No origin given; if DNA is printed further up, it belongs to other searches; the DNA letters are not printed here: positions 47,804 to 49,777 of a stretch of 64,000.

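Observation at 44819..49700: Accessory island about 70 bp from the 3' end of rnpB: DNA MTase-nuclease fusion, coupled mini-ORF, orphan Wzy-like membrane protein and SAM methyltransferase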

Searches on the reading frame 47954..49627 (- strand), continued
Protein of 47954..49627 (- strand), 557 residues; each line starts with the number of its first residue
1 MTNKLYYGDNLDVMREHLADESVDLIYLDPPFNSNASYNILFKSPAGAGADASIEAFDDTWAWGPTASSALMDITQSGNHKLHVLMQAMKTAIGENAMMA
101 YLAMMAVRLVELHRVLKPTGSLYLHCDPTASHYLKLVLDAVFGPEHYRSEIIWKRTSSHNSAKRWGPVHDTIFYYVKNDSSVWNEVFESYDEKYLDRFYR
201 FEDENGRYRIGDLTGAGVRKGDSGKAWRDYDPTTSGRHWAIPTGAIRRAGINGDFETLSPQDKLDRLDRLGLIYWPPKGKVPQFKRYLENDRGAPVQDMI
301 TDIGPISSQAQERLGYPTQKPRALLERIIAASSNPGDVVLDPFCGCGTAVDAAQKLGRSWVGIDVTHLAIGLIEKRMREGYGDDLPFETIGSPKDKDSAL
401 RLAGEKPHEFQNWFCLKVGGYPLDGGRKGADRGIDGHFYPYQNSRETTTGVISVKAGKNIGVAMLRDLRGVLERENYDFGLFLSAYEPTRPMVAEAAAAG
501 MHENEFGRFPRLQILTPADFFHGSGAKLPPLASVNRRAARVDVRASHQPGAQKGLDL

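Call 22: search_protein_families(library=pfam, proteins=[P0023, P0070, P0005, P0026], max_evalue=0.01)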
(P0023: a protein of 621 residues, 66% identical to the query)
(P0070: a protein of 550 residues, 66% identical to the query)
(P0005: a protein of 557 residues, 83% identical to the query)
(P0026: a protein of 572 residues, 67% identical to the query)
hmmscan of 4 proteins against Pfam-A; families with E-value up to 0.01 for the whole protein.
P0023 (621 aa): 4 families
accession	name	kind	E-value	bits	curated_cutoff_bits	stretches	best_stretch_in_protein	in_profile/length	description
PF01555.25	N6_N4_Mtase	-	1.1e-41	143.7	26.7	1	23-365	1-211/221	DNA methylase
PF22722.2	NA-iREase1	-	1.9e-06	28.3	27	1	467-587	5-103/106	NACHT-associated inactive Restriction Endonuclease 1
PF04471.18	Mrr_cat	-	3.1e-06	27.7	21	1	463-564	5-99/115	Restriction endonuclease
PF02086.21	MethyltransfD12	-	0.00044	20.5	22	0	20-39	173-195/253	D12 class N6 adenine-specific DNA methyltransferase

P0070 (550 aa): 7 families
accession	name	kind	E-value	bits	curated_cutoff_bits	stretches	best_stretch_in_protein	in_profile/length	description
PF01555.25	N6_N4_Mtase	-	6.4e-44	151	26.7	1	23-373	1-219/221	DNA methylase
PF04471.18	Mrr_cat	-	5.6e-07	30.1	21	1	426-497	29-99/115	Restriction endonuclease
PF22722.2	NA-iREase1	-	4.8e-06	27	27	1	425-496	19-89/106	NACHT-associated inactive Restriction Endonuclease 1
PF02086.21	MethyltransfD12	-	2.3e-05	24.7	22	0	324-379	8-64/253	D12 class N6 adenine-specific DNA methyltransferase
PF13847.12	Methyltransf_31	-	0.00033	20.8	27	1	334-388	2-60/145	Methyltransferase domain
PF03602.21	Cons_hypoth95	-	0.0015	18.7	24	0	8-39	98-130/182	Conserved hypothetical protein 95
PF13649.12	Methyltransf_25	-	0.007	17.5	27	0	339-389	1-53/97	Methyltransferase domain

P0005 (557 aa): 5 families
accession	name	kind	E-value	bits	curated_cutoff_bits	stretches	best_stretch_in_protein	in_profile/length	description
PF01555.25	N6_N4_Mtase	-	1.5e-40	139.9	26.7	1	23-367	1-213/221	DNA methylase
PF04471.18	Mrr_cat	-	0.0001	22.8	21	1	407-498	6-99/115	Restriction endonuclease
PF22722.2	NA-iREase1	-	0.0011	19.4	27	1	408-499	3-91/106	NACHT-associated inactive Restriction Endonuclease 1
PF03602.21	Cons_hypoth95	-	0.0049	17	24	0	8-40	98-131/182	Conserved hypothetical protein 95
PF02086.21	MethyltransfD12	-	0.0088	16.2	22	0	18-36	172-192/253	D12 class N6 adenine-specific DNA methyltransferase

P0026 (572 aa): 4 families
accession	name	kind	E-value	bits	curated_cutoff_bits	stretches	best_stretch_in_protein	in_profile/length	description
PF01555.25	N6_N4_Mtase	-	1.3e-39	136.9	26.7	1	22-383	1-213/221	DNA methylase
PF04471.18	Mrr_cat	-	0.00053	20.5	21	1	435-513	20-98/115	Restriction endonuclease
PF03602.21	Cons_hypoth95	-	0.0039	17.3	24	0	8-39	99-131/182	Conserved hypothetical protein 95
PF02086.21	MethyltransfD12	-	0.0048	17.1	22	0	18-37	172-194/253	D12 class N6 adenine-specific DNA methyltransferase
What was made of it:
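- Some family members also hit the 'inactive restriction endonuclease' model PF22722 (call 22).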

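Call 23: list_cluster_members(proteins=[window:47954-49627:-, window:46153-47490:-, window:45307-46224:+, window:43916-44818:+, window:50169-50654:+])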
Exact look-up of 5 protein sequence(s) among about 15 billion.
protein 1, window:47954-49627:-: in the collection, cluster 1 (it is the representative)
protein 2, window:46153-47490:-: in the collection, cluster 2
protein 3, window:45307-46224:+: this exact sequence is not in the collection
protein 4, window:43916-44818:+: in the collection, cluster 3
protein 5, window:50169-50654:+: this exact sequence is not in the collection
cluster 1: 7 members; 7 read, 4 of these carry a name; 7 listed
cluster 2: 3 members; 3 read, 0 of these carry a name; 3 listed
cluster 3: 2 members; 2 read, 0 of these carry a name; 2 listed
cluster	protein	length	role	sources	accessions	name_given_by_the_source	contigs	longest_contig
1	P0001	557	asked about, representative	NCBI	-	-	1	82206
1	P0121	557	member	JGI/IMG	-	DNA modification methylase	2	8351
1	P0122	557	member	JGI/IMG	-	site-specific DNA-methyltransferase (adenine-specific)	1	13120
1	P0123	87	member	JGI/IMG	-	site-specific DNA-methyltransferase (adenine-specific)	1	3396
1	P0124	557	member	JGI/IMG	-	DNA modification methylase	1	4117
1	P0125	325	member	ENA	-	-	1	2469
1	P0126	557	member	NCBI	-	-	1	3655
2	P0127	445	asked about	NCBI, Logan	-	-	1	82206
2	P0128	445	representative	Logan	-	-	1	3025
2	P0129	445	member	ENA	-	-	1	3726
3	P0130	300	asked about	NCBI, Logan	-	-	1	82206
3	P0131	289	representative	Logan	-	-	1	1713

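Call 28: find_encoding_contigs(protein=P0122, flank=10000, max_places=4)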
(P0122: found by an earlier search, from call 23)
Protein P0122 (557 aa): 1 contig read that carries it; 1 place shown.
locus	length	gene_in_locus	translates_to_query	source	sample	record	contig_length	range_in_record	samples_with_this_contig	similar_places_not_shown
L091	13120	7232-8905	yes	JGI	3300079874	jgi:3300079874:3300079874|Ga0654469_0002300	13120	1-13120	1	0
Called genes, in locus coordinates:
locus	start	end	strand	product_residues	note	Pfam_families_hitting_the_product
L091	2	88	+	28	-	?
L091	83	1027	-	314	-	PF00849:PseudoU_synth_2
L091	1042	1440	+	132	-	PF01398:JAB (weak), PF14464:Prok-JAB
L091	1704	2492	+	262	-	PF20613:HipA_2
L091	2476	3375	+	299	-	PF11236:DUF3037 (faint)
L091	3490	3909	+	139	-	-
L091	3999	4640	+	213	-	PF10090:HPTransfase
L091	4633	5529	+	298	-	PF00892:EamA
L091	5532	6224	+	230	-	PF01510:Amidase_2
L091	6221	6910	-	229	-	PF00583:Acetyltransf_1, PF13673:Acetyltransf_10 (weak), PF13508:Acetyltransf_7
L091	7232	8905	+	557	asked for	PF01555:N6_N4_Mtase, PF04471:Mrr_cat (faint)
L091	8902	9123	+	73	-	-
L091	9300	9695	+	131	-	-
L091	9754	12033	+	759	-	PF07715:Plug, PF00593:TonB_dep_Rec_b-barrel, PF14905:OMP_b-brl_3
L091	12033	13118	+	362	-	?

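Call 35: search_protein_families(library=pfam, proteins=[L091:9300-9695:+], max_evalue=1)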
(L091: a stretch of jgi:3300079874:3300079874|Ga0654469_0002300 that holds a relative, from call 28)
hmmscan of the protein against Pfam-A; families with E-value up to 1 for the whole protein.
L091:9300-9695:+ (131 aa): 1 family
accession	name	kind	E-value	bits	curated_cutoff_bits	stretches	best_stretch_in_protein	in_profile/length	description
PF11162.13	DUF2946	-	0.00099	20.3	23.7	1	11-128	2-117/117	Protein of unknown function (DUF2946)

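Call 36: search_protein_families(library=phrogs, proteins=[window:47954-49627:-], max_evalue=0.01)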
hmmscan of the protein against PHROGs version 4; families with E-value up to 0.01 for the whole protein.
window:47954-49627:- (557 aa): 12 families
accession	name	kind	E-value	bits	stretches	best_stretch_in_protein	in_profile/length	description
phrog_67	-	other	3.2e-57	196.1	1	1-388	122-354/743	DNA methyltransferase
phrog_3008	-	other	1.1e-18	68.4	1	316-395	150-229/244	DNA methyltransferase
phrog_498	-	other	2.7e-17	63.5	1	4-384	202-427/633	DNA methyltransferase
phrog_6952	-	other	1.2e-12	49.1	1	316-365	114-163/181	DNA methyltransferase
phrog_18293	-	other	3.2e-09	37.7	1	313-372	43-102/119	methyltransferase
phrog_6025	-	other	1.5e-08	35.5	2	4-34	13-42/192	DNA methyltransferase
phrog_23148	-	unknown function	3.3e-07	31.5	1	315-380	84-149/165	-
phrog_23085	-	unknown function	4.9e-07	30.5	1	306-384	34-112/138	-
phrog_18146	-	other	2.2e-05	24.6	1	298-369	31-103/452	DNA methyltransferase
phrog_16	-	DNA, RNA and nucleotide metabolism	0.0012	18.1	1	325-363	857-895/986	DNA helicase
phrog_12517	-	unknown function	0.0038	17.4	0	334-377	104-147/316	-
phrog_26713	-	other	0.0042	18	1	3-40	6-48/74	methyltransferase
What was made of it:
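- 47728..47957 (-): Mini-ORF translationally coupled to the MTase (GTGA overlap). It is broken here by a 1-nt deletion relative to the intact 71-73 aa ORFs of L091 and L094. No Pfam or PHROG hit (calls 35, 36).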

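Call 38: search_solved_structures(query=window:47954-49627:-, max_evalue=0.01, show_alignments=2)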
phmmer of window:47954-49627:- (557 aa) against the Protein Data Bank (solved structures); distinct sequences matched with E-value up to 0.01: 14.
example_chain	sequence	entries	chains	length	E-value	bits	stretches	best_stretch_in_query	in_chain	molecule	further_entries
9c3u_A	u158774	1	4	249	2.9e-16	62.3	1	302-373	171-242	Methyltransferase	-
8urk_A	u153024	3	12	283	4.8e-16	61.6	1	302-373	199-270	Methyltransferase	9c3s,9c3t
6pbd_A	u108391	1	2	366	9.2e-16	60.7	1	313-364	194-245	Modification methylase CcrMI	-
1g60_A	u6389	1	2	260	2.9e-13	52.5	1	313-366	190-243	Adenine-specific Methyltransferase MboIIA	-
5hfj_A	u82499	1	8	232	1.1e-11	47.2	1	308-366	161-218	Adenine specific DNA methyltransferase (DpnA)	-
5hek_A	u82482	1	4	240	1.2e-11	47.1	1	308-366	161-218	Adenine specific DNA methyltransferase (DpnA)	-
6k0w_B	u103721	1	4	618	5e-11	45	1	3-181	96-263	Adenine specific DNA methyltransferase (Mod)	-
1nw8_A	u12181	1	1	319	7.2e-11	44.5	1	306-366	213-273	MODIFICATION METHYLASE RSRI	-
1eg2_A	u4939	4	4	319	7.4e-11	44.5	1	306-366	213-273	MODIFICATION METHYLASE RSRI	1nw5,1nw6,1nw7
4zcf_A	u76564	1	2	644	2.3e-10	42.8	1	5-185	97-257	Restriction endonuclease EcoP15I, modification subunit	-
8s9m_A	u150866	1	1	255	3.6e-10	42.2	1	312-368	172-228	DNA cytosine-N4 methyltransferase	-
8s9n_A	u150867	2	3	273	5.1e-10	41.7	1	312-368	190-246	DNA cytosine-N4 methyltransferase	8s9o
2zie_A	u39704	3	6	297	3.7e-06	29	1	315-376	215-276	Putative modification methylase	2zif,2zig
7dsu_A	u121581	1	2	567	9.2e-05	24.4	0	97-148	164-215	Mbo45V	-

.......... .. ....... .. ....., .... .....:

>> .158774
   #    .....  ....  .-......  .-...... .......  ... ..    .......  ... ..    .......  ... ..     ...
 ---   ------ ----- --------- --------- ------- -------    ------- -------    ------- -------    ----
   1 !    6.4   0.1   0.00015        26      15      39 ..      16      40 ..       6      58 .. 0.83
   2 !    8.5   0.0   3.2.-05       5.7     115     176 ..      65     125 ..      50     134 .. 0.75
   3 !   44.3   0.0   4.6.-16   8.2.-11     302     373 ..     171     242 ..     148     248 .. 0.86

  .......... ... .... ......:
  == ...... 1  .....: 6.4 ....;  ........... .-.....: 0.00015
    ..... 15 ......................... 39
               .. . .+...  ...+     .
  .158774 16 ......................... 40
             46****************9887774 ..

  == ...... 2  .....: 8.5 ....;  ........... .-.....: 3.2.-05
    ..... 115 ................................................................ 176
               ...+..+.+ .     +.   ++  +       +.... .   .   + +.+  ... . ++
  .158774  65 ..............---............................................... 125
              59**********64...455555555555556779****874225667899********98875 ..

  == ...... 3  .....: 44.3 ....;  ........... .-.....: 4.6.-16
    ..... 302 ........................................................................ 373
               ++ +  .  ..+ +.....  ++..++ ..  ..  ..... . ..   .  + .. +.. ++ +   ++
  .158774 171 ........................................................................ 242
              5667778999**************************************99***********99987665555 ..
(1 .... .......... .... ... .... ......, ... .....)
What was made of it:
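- Closest known: Beta-class amino-DNA methyltransferases. Different: No solved structure covers the whole architecture (call 38).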

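Call 42: find_encoding_contigs(protein=P0128, flank=10000, max_places=4)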
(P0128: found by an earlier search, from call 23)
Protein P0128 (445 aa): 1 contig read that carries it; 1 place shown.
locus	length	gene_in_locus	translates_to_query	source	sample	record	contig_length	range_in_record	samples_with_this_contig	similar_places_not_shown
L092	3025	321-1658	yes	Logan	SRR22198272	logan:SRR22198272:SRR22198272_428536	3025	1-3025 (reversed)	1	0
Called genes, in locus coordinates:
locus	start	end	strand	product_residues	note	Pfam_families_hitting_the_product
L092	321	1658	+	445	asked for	-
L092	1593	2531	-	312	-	PF02353:CMAS, PF13489:Methyltransf_23, PF07021:MetW (weak), PF08241:Methyltransf_11, PF08242:Methyltransf_12, PF13649:Methyltransf_25, PF13847:Methyltransf_31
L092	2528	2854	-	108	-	PF01336:tRNA_anti-codon (faint)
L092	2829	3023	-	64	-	?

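Call 58: search_dna_similar(query=window:47954-49627:-, collection=plasmids, mode=protein, max_rows=15)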
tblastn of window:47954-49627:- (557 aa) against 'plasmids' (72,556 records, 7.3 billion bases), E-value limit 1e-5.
Records with a match: 595; places in all: 612; records where one place covers at least 80% of the query: 8.
Best place of each record, by identity: 60-80% 1; <60% 594.
By first word of the organism name: Burkholderia 118; Escherichia 79; Acinetobacter 54; Klebsiella 18; Enterobacter 15; Salmonella 13; Azospirillum 13; Enterococcus 12; Lactiplantibacillus 11; Vibrio 10; and 110 more.
By predicted mobility (MOB-suite, as given by PLSDB): non-mobilizable 267; conjugative 180; mobilizable 148.
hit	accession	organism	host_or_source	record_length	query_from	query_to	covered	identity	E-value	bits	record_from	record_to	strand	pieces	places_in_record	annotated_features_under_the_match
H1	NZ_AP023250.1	Mesorhizobium sp. 131-2-5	Lotus japonicus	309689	1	531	95%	47.8%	4e-156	501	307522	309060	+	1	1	site-specific DNA-methyltransferase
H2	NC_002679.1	Mesorhizobium japonicum MAFF 303099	-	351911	1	531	95%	47.8%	4e-156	501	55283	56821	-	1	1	site-specific DNA-methyltransferase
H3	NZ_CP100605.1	Bradyrhizobium sp. Ash2021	-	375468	3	523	94%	47.9%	5e-145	469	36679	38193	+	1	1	DNA methyltransferase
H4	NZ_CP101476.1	Cellulosimicrobium cellulans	water,poultry farm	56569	3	531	95%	45.1%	4e-143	464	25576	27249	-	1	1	DNA methyltransferase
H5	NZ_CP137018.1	Sinorhizobium fredii GR64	Phaseolus vulgaris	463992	15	531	90%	45.2%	4e-104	405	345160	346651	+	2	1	site-specific DNA-methyltransferase | DNA methyltransferase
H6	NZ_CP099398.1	Rhizobium sp. Pop5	Phaseolus vulgaris,Cell culture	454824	2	523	94%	42.7%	1e-117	390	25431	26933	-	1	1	DNA methyltransferase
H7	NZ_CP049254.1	Microbacterium amylolyticum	cell culture,soil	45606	3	531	95%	41.0%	4e-118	392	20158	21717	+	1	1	DNA methyltransferase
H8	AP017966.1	Candidatus Megaera polyxenophila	-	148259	3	521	93%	35.5%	1e-82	289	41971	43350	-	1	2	adenine specific DNA methylase Mod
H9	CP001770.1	Spirosoma linguale DSM 74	-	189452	3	377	67%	37.4%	5e-62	228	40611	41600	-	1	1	DNA methylase N-4/N-6 domain protein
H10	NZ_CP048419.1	Sphingomonas insulae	Cell,soil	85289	2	391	70%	31.9%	6e-46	181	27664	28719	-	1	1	site-specific DNA-methyltransferase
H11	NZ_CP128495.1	Geobacillus stearothermophilus ATCC 12980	single cell,corn spoilage sample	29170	3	380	68%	32.2%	1e-47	186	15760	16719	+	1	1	site-specific DNA-methyltransferase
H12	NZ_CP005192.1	Sphingobium sp. MI1205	-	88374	3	391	70%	31.2%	7e-45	177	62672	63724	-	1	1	site-specific DNA-methyltransferase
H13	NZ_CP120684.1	Tunicatimonas pelagia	animal_env,cell culture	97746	3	377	67%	32.0%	4e-48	187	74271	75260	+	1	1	site-specific DNA-methyltransferase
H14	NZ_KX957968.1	Vibrio alginolyticus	shrimip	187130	3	377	67%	31.6%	2e-41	167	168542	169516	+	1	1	site-specific DNA-methyltransferase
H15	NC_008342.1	Nitrosomonas eutropha C91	-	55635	3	377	67%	31.4%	2e-32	140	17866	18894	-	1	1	site-specific DNA-methyltransferase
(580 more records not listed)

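Call 59: search_dna_similar(query=window:47954-49627:-, collection=phages, mode=protein, max_rows=10)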
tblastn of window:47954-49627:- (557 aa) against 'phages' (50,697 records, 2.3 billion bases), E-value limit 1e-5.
Records with a match: 232; places in all: 234; records where one place covers at least 80% of the query: 28.
Best place of each record, by identity: <60% 232.
By first word of the organism name: Gordonia 24; Streptomyces 22; Flavobacterium 16; Stx2c-converting 15; Bacteriophage 12; Escherichia 12; Mycobacterium 11; Synechococcus 11; Staphylococcus 10; Lactococcus 10; and 43 more.
By host as written in the record: - 58; Gordonia terrae 3612 17; Streptomyces lividans JI 1326 15; Lactococcus lactis 10; Flavobacterium sp. LMO6 9; Synechococcus sp. 9; Flavobacterium sp. LMO9 7; Mycobacterium smegmatis mc2 155 6; and 68 more.
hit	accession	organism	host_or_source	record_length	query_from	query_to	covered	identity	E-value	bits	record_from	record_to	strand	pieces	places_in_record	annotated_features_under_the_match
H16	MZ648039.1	Streptomyces phage RedBear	Streptomyces lividans JI 1326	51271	3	529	95%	45.0%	2e-138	448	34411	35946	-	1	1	49: methyltransferase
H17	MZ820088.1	Streptomyces phage Katalie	Streptomyces lividans JI 1326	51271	3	529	95%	45.0%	2e-138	448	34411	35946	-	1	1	48: methyltransferase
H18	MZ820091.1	Streptomyces phage South40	Streptomyces lividans JI 1326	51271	3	529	95%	45.0%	2e-138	448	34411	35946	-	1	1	48: methyltransferase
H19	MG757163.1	Streptomyces phage OzzyJ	Streptomyces lividans JI1326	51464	3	529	95%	44.8%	4e-139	451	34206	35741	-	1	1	DNA methylase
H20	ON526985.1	Streptomyces phage Ejemplo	Streptomyces griseus ATCC 10137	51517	3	529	95%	44.2%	4e-133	433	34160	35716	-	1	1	47: DNA methyltransferase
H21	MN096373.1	Streptomyces phage TuanPN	Streptomyces griseus ATCC 10137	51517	3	529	95%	44.2%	4e-133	433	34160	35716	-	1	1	47: DNA methylase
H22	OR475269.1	Streptomyces phage BarryBee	Streptomyces lividans JI 1326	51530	3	529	95%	44.2%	5e-133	433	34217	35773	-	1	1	51: DNA methyltransferase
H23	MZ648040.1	Streptomyces phage Triste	Streptomyces lividans JI 1326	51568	3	529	95%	44.2%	5e-133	433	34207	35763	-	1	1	49: DNA methylase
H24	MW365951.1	Streptomyces phage Hippo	Streptomyces lividans JI 1326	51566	3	529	95%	43.1%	1e-131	429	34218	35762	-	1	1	48: methyltransferase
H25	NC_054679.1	Streptomyces phage Werner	Streptomyces lividans JI 1326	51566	3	529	95%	43.1%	1e-131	429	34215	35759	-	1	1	48: DNA methyltransferase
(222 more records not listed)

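Call 68: find_encoding_contigs(protein=P0010, flank=10000, max_places=3)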
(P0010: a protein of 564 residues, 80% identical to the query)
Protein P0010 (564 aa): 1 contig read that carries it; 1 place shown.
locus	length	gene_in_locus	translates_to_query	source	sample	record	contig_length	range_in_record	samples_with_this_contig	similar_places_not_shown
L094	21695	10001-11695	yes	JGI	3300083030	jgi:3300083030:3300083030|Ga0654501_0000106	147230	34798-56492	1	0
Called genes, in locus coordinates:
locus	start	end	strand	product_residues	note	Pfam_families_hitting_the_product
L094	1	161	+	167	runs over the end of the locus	PF13505:OMP_b-brl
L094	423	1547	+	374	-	PF01702:TGT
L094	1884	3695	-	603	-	PF00425:Chorismate_bind, PF01063:Aminotran_4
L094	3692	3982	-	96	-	-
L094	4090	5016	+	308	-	PF02729:OTCace_N, PF00185:OTCace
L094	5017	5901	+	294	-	PF01430:HSP33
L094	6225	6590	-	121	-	-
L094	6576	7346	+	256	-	PF00733:Asn_synthase (weak), PF06508:QueC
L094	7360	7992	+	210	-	PF04055:Radical_SAM (weak)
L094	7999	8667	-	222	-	-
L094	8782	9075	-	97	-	-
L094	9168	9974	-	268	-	PF21948:LplA-B_cat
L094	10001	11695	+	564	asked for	PF01555:N6_N4_Mtase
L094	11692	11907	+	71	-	-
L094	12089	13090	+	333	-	PF00291:PALP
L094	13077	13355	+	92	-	-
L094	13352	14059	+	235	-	PF09822:ABC_transp_aux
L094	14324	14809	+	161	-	PF02381:MraZ (faint)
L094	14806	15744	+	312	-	PF01795:Methyltransf_5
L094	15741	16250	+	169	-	-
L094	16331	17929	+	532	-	PF03717:PBP_dimer, PF00905:Transpeptidase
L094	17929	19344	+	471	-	PF01225:Mur_ligase (faint), PF08245:Mur_ligase_M, PF02875:Mur_ligase_C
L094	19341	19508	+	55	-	-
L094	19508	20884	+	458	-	PF01225:Mur_ligase (weak), PF08245:Mur_ligase_M, PF02875:Mur_ligase_C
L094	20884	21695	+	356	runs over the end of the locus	PF00953:Glycos_transf_4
